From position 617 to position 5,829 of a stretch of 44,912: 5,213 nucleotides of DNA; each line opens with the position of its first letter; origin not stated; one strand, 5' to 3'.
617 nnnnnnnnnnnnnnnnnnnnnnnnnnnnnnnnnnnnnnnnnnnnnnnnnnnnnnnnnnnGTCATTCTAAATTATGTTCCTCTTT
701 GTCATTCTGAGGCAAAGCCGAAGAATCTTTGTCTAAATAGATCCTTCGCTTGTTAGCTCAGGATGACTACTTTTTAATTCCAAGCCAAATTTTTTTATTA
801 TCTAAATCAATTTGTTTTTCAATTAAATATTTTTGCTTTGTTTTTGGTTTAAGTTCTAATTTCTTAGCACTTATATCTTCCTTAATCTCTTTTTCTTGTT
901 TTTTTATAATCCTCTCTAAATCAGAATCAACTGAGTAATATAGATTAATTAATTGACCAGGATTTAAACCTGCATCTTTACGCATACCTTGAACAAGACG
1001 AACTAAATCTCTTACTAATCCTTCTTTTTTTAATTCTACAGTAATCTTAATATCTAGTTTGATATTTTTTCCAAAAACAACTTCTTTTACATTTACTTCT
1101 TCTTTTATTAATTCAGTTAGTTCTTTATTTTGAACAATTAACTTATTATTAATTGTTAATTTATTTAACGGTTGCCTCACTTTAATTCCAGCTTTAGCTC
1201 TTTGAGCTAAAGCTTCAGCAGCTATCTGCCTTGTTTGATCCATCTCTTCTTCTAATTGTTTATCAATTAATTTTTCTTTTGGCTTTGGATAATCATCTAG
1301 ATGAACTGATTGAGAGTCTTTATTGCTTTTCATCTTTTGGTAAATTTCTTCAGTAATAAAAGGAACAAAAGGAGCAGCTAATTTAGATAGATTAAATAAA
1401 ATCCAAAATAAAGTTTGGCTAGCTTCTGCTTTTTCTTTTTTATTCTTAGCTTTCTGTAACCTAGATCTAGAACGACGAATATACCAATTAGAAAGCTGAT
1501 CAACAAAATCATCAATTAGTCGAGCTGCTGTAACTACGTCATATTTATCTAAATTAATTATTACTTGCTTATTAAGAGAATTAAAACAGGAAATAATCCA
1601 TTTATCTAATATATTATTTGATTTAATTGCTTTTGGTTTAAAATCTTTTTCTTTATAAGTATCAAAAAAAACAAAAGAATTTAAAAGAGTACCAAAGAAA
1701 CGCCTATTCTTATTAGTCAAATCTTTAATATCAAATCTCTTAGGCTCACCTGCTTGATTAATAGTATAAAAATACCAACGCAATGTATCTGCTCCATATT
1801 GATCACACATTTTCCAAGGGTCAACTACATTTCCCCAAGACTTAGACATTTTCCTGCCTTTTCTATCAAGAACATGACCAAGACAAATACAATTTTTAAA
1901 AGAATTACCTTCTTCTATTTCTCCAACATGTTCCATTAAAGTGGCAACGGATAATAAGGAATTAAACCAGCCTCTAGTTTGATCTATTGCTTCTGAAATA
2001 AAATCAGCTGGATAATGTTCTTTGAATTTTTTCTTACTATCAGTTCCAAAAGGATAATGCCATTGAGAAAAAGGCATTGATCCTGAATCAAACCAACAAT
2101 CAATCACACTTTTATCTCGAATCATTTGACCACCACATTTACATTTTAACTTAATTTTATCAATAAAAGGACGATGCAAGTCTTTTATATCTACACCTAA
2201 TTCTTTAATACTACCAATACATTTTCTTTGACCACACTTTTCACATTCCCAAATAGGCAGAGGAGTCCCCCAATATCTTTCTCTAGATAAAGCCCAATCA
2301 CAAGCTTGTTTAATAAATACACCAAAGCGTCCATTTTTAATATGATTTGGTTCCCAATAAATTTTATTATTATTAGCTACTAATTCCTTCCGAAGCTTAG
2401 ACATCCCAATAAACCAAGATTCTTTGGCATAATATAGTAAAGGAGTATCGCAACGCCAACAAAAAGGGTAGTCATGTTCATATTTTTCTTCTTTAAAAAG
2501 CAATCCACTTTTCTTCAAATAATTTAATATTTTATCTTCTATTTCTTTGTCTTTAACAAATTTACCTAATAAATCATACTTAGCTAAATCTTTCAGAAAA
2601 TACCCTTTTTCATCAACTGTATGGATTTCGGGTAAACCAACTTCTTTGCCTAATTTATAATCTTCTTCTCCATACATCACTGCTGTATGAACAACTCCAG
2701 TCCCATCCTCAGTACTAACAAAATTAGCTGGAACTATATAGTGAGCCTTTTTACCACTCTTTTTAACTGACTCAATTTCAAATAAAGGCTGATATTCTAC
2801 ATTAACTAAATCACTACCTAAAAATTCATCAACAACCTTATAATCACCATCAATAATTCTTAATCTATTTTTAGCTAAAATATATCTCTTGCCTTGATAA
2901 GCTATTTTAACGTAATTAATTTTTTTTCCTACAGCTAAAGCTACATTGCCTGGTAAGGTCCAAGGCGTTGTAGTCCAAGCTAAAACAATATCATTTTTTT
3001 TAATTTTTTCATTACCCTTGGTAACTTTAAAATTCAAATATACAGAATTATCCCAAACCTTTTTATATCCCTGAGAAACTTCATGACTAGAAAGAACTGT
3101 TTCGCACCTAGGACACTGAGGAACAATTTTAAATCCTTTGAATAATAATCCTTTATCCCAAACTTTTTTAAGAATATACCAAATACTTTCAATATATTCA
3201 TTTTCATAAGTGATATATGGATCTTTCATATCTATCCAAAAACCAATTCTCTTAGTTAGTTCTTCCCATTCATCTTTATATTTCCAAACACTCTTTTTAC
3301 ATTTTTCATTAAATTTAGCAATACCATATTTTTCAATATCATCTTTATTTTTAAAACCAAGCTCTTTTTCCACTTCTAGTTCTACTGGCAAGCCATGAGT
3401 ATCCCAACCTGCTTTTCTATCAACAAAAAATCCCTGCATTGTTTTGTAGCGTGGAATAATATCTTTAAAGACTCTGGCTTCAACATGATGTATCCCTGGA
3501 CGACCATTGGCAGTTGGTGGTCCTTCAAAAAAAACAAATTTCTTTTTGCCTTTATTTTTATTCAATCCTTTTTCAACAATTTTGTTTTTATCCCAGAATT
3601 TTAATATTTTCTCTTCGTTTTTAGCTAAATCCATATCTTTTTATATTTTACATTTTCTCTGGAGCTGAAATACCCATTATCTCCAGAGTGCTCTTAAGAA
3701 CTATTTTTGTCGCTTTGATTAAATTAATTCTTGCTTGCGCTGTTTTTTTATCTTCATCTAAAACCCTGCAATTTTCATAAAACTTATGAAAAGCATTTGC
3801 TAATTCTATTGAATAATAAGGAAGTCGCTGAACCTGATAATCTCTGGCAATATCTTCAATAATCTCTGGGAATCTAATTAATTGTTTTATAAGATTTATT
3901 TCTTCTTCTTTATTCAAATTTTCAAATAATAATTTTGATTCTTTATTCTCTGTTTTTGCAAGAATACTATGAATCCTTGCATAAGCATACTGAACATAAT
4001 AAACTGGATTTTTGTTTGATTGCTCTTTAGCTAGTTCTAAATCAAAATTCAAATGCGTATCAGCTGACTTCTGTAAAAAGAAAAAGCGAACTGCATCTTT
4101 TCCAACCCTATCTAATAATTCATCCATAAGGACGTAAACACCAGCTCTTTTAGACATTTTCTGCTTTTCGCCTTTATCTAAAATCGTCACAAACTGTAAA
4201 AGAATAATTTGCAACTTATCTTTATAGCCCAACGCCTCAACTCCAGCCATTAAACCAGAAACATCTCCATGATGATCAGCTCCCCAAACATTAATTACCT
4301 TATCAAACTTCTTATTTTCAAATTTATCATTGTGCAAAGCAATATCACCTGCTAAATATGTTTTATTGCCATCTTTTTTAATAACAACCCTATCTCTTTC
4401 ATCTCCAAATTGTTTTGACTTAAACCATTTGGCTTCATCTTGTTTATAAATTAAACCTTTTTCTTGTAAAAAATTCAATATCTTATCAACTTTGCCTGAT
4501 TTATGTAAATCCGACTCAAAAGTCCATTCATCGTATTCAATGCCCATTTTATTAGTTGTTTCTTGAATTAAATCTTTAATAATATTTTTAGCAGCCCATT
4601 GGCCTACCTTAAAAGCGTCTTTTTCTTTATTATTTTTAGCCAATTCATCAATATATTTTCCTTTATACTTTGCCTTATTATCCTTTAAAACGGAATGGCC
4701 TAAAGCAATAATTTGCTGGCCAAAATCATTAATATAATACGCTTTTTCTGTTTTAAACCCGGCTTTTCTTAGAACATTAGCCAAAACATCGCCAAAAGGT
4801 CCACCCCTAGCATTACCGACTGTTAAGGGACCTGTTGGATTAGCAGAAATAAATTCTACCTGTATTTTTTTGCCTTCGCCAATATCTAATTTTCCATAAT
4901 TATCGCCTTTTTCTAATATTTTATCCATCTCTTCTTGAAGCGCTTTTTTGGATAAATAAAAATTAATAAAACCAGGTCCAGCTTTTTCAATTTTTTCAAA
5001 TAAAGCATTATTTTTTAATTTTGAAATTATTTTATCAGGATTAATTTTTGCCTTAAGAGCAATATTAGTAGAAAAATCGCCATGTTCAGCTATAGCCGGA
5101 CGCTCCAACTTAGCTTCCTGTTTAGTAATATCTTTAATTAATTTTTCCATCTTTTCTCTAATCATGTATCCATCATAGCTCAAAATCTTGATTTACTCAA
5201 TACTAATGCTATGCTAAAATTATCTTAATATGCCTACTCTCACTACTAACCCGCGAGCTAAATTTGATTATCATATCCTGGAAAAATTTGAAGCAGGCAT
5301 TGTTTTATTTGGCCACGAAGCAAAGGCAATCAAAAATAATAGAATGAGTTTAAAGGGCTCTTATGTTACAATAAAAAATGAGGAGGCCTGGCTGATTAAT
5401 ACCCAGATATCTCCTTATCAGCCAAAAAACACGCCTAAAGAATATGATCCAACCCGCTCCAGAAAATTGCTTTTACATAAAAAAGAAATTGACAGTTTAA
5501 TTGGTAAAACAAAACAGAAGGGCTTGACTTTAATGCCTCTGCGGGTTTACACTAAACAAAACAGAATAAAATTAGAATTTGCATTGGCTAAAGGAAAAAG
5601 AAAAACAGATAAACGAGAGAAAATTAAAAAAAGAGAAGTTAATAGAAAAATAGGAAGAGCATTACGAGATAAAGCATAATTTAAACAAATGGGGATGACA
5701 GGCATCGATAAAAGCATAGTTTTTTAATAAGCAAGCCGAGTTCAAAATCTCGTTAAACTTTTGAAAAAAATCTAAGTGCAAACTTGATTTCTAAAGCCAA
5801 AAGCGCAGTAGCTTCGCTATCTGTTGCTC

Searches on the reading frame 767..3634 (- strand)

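Call 26: search_protein_families(library=pfam, proteins=[window:767-3634:-], max_evalue=0.001)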
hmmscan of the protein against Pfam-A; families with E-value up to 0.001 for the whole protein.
window:767-3634:- (955 aa): 4 families
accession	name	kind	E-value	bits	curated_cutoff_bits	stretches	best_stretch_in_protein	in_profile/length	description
PF00133.28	tRNA-synt_1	-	9.6e-113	377.5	22.7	1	9-623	1-403/414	tRNA synthetases class I (I, L, M and V)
PF08264.19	Anticodon_1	-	3e-31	108.7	25.1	1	677-824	1-145/148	Anticodon-binding domain of tRNA ligase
PF19302.4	DUF5915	-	2e-16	60.5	27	1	793-955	44-194/195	Domain of unknown function (DUF5915)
PF09334.17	tRNA-synt_1g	-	3.9e-15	56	20.1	1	510-644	244-377/391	tRNA synthetases class I (M)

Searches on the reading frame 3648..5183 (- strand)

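Call 26: search_protein_families(library=pfam, proteins=[window:3648-5183:-], max_evalue=0.001)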
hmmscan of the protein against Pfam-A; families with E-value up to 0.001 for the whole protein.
window:3648-5183:- (511 aa): 7 families
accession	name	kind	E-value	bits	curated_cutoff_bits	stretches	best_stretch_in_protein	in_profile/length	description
PF05746.21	DALR_1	-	2.6e-37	127.9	22.3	1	397-511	1-117/117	DALR anticodon binding domain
PF00750.26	tRNA-synt_1d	-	4.5e-22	78.9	23.3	2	199-365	136-303/349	tRNA synthetases class I (R), catalytic domain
PF03485.21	Arg_tRNA_synt_N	-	7e-13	49.4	21.5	1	8-77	7-85/85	Arginyl tRNA synthetase N terminal domain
PF09334.17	tRNA-synt_1g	-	8.4e-08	31.8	20.1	1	339-392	324-378/391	tRNA synthetases class I (M)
PF00133.28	tRNA-synt_1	-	1.9e-05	24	22.7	0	336-379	369-412/414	tRNA synthetases class I (I, L, M and V)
PF01406.26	tRNA-synt_1e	-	2.8e-05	24.1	27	0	339-385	250-296/301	tRNA synthetases class I (C) catalytic domain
PF01921.24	tRNA-synt_1f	-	0.00055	19.4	27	0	332-383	273-323/360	tRNA synthetases class I (K)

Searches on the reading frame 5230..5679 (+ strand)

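Call 26: search_protein_families(library=pfam, proteins=[window:5230-5679:+], max_evalue=0.001)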
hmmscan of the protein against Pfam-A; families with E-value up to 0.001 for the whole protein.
window:5230-5679:+ (149 aa): 1 family
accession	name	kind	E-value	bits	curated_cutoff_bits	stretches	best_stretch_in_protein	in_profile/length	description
PF01668.23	SmpB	-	4.9e-53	179.4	27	1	5-146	2-142/143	SmpB protein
